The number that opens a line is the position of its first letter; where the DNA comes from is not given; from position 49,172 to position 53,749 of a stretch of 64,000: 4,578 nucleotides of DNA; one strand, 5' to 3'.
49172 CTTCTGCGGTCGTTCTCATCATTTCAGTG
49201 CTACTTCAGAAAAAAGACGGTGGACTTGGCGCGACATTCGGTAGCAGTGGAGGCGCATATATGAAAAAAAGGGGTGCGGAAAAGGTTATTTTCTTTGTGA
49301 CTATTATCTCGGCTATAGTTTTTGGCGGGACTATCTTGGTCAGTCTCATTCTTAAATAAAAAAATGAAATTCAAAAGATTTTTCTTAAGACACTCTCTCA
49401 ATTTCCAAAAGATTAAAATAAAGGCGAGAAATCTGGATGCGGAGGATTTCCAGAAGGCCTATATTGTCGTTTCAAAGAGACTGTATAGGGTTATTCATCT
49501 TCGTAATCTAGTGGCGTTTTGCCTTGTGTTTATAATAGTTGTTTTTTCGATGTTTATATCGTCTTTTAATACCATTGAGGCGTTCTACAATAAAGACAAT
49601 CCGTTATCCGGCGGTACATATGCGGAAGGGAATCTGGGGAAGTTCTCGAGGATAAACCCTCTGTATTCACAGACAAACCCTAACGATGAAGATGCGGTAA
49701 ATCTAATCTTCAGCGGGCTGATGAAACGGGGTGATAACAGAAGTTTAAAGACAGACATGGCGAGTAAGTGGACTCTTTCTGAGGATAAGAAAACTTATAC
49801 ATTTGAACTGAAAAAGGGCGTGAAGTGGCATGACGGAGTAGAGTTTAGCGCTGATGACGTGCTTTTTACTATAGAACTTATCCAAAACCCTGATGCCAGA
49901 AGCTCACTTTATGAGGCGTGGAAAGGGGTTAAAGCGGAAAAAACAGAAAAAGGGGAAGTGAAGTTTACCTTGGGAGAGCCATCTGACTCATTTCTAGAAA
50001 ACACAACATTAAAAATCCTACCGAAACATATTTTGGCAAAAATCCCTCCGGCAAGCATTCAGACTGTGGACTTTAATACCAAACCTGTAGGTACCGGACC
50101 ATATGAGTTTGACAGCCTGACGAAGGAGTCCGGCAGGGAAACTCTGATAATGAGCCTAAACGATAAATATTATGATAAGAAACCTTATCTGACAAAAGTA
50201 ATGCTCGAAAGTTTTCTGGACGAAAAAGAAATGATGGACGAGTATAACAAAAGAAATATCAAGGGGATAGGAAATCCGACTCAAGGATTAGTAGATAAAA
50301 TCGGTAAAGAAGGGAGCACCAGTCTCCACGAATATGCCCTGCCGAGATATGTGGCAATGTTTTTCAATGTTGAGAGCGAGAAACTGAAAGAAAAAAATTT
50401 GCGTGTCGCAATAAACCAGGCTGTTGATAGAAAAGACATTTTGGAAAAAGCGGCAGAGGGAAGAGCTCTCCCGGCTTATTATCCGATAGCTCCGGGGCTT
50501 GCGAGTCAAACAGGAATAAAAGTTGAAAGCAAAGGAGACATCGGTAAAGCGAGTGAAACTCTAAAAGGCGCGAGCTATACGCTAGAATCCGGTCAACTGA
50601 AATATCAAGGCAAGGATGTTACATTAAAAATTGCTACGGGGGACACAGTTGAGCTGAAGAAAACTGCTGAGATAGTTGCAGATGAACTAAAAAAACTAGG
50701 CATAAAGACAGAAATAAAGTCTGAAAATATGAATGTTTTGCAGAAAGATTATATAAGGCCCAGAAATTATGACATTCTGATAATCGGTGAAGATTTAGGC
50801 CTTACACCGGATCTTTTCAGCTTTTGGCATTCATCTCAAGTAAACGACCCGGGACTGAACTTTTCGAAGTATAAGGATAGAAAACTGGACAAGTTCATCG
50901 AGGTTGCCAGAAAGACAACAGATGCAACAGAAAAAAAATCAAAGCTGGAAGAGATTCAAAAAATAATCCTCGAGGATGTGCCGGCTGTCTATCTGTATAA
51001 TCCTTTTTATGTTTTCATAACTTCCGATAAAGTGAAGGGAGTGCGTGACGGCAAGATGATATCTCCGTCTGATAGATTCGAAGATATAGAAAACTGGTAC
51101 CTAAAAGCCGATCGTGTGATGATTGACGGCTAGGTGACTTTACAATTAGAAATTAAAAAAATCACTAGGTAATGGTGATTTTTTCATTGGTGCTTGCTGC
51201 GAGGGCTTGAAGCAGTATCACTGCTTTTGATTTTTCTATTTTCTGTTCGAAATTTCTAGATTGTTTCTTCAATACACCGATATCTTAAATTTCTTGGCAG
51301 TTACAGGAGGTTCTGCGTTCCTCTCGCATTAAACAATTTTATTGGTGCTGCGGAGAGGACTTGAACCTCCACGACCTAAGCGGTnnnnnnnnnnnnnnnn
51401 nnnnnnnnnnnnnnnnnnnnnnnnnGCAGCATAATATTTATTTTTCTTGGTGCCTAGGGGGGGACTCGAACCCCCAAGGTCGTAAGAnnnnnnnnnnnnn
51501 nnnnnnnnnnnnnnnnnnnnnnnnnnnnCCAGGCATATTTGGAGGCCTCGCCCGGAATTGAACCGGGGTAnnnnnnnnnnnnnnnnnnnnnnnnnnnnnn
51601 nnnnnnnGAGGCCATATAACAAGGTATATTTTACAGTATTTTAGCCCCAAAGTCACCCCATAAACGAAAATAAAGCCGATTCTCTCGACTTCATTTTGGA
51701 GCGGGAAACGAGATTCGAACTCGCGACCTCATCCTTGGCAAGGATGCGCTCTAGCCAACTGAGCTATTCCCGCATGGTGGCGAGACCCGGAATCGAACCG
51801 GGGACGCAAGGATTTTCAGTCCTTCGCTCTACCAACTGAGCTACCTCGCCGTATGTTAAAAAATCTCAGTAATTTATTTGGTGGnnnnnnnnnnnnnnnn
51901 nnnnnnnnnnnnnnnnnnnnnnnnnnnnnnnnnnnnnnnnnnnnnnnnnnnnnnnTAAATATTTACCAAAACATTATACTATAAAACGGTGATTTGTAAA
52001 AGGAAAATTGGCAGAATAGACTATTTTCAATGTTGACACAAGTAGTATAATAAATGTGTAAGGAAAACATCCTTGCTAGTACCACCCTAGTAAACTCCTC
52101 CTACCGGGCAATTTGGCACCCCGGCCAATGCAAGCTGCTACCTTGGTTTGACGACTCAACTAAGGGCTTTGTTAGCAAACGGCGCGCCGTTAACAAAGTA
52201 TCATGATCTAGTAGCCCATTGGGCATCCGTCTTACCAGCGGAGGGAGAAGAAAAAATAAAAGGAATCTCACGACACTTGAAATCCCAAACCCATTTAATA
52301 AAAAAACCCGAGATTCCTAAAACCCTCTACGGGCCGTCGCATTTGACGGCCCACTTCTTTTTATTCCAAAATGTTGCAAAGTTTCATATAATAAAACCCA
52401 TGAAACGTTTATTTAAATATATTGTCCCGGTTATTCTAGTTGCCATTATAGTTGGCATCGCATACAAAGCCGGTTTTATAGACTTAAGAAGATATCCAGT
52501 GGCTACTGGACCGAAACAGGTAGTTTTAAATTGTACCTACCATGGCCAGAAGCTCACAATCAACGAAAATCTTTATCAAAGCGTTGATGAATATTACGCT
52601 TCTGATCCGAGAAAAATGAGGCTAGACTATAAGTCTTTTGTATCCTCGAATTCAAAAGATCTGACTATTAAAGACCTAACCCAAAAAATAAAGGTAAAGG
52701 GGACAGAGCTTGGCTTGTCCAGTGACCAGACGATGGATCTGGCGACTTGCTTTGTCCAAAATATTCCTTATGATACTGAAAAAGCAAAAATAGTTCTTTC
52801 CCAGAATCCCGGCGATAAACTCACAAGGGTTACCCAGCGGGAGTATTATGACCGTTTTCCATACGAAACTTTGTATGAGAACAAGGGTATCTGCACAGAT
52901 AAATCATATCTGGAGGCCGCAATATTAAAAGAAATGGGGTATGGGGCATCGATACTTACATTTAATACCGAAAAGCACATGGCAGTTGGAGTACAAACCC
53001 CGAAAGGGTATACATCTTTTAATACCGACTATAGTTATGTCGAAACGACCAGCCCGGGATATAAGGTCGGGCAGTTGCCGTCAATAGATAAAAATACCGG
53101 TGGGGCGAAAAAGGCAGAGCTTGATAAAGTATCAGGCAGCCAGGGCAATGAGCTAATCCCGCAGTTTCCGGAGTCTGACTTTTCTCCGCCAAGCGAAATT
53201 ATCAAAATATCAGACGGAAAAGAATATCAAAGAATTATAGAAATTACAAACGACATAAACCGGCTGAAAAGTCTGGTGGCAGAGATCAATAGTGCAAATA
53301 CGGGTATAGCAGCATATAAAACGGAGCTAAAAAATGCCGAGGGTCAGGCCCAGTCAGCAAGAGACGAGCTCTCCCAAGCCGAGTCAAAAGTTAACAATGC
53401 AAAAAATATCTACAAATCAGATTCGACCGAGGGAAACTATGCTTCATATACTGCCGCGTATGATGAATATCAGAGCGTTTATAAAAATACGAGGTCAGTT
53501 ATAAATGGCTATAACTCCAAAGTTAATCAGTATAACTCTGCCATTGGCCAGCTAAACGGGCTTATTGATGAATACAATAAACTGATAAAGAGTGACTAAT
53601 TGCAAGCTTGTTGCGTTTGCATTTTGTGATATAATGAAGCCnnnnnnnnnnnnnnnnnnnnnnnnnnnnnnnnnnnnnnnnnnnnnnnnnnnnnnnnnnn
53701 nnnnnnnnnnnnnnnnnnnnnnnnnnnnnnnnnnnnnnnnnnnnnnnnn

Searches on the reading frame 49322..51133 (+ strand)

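Call 31: search_protein_families(library=pfam, max_evalue=0.001, proteins=[window:49322-51133:+])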
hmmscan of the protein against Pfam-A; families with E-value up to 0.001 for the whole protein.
window:49322-51133:+ (603 aa): 1 family
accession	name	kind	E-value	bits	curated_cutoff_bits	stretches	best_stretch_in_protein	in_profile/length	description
PF00496.27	SBP_bac_5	-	2.6e-67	228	32.4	1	143-499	3-355/368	Bacterial extracellular solute-binding proteins, family 5 Middle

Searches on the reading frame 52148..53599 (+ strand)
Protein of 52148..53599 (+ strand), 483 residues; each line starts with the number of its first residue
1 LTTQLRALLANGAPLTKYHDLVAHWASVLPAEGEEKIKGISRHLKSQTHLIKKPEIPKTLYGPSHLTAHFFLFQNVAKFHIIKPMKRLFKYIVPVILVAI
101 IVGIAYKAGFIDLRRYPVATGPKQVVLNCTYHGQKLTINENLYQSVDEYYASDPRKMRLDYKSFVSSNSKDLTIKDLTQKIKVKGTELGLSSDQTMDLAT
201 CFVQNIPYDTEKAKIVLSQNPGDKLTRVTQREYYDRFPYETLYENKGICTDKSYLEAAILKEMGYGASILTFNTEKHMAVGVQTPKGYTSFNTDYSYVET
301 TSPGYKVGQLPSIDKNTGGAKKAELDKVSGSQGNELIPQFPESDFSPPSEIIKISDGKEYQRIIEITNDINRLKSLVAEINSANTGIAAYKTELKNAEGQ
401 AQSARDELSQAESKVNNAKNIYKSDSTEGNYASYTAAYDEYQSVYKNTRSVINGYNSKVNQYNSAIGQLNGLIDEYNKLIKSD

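Call 31: search_protein_families(library=pfam, max_evalue=0.001, proteins=[window:52148-53599:+])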
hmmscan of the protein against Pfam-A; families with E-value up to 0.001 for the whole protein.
window:52148-53599:+ (483 aa): 1 family
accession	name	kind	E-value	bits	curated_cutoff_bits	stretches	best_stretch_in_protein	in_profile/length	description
PF04473.18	DUF553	-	2e-07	31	20.5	1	197-282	21-102/140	Transglutaminase-like domain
